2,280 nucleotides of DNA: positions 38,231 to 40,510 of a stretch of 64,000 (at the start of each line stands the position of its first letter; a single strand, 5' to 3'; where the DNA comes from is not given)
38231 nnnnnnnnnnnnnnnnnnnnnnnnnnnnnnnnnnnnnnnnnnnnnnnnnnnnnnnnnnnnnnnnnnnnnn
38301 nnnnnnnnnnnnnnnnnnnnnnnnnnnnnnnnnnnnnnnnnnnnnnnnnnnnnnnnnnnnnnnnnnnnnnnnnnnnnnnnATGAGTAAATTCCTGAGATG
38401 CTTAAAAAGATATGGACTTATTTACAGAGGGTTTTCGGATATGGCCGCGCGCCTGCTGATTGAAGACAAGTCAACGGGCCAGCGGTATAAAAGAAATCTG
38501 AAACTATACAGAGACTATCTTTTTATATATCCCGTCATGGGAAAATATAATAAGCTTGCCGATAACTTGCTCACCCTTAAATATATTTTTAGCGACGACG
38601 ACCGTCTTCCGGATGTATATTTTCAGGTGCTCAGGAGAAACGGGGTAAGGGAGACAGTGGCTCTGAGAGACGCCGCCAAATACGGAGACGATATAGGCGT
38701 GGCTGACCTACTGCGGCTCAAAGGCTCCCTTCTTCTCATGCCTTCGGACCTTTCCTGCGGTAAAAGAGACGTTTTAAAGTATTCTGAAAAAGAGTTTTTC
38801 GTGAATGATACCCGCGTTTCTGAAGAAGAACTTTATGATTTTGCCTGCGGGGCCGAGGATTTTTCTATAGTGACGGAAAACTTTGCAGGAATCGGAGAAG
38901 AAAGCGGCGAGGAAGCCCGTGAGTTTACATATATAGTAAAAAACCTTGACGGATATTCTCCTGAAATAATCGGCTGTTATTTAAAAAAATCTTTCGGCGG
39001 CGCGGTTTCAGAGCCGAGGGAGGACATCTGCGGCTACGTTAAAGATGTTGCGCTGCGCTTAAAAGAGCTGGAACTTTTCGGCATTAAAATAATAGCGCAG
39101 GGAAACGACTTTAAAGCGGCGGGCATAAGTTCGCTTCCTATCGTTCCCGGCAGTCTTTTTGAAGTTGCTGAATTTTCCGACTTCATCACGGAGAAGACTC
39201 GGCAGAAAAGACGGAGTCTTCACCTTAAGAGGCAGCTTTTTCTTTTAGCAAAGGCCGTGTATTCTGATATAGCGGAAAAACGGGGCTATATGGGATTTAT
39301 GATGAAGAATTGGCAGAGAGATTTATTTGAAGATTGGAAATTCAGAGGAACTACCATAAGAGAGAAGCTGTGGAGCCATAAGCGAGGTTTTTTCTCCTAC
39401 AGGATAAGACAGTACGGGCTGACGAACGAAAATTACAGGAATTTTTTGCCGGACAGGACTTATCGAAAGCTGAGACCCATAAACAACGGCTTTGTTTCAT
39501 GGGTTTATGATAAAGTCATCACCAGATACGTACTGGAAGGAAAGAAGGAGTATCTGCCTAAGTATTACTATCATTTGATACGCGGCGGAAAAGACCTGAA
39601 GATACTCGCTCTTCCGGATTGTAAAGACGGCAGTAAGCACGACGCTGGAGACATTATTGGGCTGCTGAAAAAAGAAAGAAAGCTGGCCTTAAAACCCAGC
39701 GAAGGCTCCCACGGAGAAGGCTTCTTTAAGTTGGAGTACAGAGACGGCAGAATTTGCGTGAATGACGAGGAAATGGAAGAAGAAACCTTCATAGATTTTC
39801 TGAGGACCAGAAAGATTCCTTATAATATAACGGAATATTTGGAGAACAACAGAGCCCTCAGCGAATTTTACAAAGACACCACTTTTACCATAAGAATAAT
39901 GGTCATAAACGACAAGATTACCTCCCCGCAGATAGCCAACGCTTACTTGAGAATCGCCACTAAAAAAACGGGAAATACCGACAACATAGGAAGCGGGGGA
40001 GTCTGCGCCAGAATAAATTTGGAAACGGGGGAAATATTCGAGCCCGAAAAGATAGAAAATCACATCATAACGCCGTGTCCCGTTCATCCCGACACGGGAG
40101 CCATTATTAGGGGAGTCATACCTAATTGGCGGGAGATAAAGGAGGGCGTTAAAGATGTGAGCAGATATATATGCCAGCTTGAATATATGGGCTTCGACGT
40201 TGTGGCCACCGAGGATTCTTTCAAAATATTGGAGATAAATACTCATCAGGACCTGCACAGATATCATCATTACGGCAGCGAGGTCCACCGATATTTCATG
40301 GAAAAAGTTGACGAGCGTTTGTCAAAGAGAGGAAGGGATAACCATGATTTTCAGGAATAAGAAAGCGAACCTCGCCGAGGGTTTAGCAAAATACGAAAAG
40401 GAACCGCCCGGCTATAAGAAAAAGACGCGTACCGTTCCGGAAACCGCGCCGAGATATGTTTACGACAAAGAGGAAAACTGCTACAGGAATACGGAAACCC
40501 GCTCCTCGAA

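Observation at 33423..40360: Three paralogous ATPgrasp_ST amidoligases, two of them tandem pseudo-domain plus active-domain proteins from internal duplication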

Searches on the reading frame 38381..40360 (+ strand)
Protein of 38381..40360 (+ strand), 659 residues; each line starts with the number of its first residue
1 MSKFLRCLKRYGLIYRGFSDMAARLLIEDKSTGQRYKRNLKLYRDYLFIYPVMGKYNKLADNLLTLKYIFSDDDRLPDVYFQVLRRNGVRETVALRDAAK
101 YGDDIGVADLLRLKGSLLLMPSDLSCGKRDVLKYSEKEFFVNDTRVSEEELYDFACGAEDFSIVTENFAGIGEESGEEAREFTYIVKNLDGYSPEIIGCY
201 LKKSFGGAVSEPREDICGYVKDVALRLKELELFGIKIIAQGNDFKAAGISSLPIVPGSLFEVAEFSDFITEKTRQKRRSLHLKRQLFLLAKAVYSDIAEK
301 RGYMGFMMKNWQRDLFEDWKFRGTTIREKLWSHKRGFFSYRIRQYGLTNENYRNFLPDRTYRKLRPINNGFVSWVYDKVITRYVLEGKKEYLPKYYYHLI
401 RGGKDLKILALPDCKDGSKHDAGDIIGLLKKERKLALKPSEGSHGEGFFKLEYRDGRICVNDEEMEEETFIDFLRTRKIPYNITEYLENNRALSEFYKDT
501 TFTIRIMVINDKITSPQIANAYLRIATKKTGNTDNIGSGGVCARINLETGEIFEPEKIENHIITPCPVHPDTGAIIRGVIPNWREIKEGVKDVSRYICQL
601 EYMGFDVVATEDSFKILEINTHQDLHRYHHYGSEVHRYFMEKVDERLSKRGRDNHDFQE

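Call 4: search_protein_families(library=pfam, proteins=[window:38381-40360:+], max_evalue=0.01)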
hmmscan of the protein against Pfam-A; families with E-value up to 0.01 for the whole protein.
window:38381-40360:+ (659 aa): 2 families
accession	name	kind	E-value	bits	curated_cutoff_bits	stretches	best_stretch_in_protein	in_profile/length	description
PF14397.11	ATPgrasp_ST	-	6.6e-29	101.4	31.4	1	373-626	17-259/278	Sugar-transfer associated ATP-grasp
PF14398.11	ATPgrasp_YheCD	-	1.3e-06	28.3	26.8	1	423-554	39-175/255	YheC/D like ATP-grasp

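Call 14: search_protein_families(library=ncbifam, proteins=[window:38381-40360:+], max_evalue=0.01)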
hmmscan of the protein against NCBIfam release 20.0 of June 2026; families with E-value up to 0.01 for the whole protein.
window:38381-40360:+ (659 aa): 2 families
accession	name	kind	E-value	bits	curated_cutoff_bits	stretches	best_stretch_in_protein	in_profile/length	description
TIGR02291.1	rimK_rel_E_lig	hypoth_equivalog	2.9e-09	36.4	314.2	1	519-624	169-271/317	alpha-L-glutamate ligase-like protein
NF040720.1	MptN_Meth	equivalog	4.3e-05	22.7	350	1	411-548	114-228/291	tetrahydromethanopterin:alpha-L-glutamate ligase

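Call 27: find_homologous_proteins(query=window:38381-40360:+)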
Query window:38381-40360:+ (659 aa): 21 proteins with E <= 0.001 among 8000 candidates.
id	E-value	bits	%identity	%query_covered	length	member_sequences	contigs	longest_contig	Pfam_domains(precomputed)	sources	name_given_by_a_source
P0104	0.0e+0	1430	94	100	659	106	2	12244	PF14397.12,PF14398.12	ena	-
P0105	7.7e-248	843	57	99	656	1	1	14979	PF14397.12,PF14398.12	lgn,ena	-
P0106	1.3e-242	826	57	98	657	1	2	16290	PF14397.12,PF14398.12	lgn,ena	-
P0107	6.9e-199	681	36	93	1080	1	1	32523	PF14397.12,PF14398.12,PF21910.3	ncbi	-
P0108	2.2e-191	656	47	97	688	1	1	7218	PF14397.12,PF14398.12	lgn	-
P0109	2.8e-183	630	47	96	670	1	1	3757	PF14397.12,PF14398.12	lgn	-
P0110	2.3e-172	594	46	97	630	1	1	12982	PF14397.12,PF14398.12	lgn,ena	-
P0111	8.8e-169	582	43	99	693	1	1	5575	PF14397.12,PF14398.12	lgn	-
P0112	4.0e-167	576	45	90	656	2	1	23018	PF14397.12,PF14398.12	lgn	-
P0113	5.8e-166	572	44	97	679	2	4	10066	PF14397.12,PF14398.12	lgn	-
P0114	3.1e-163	563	45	91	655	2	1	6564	PF14397.12,PF14398.12,PF02655.20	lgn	-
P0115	1.9e-161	557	44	97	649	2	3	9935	PF14397.12,PF14398.12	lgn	-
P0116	2.8e-160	554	44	96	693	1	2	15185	PF14397.12,PF14398.12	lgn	-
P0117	5.5e-158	546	41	96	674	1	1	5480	PF14397.12,PF14398.12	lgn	-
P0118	8.3e-154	532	41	98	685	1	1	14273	PF14397.12,PF14398.12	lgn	-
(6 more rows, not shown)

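Call 66: find_encoding_contigs(protein=P0107, flank=10000, max_places=1)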
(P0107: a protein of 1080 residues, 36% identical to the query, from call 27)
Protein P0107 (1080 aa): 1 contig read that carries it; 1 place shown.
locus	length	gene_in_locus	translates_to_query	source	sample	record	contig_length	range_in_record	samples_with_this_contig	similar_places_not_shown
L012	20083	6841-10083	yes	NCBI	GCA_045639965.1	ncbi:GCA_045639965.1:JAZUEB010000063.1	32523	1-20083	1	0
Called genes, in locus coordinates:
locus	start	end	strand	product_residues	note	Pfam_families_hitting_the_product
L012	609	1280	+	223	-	PF02397:Bac_transf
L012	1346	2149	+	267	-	PF01061:ABC2_membrane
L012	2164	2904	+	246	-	PF00005:ABC_tran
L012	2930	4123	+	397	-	PF04464:Glyphos_transf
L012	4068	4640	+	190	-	-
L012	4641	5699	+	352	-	PF14397:ATPgrasp_ST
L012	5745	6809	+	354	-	PF01210:NAD_Gly3P_dh_N (weak), PF02558:ApbA, PF03807:F420_oxidored (faint), PF02317:Octopine_DH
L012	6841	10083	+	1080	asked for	PF14397:ATPgrasp_ST, PF14398:ATPgrasp_YheCD (faint), PF21910:GH85_C (faint), PF14397:ATPgrasp_ST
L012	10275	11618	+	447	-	PF14397:ATPgrasp_ST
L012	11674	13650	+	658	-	PF14397:ATPgrasp_ST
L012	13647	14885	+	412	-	-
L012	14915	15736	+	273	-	-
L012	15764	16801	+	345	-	PF03816:LytR_cpsA_psr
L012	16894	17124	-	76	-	PF13083:KH_KhpA-B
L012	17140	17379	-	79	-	PF00886:Ribosomal_S16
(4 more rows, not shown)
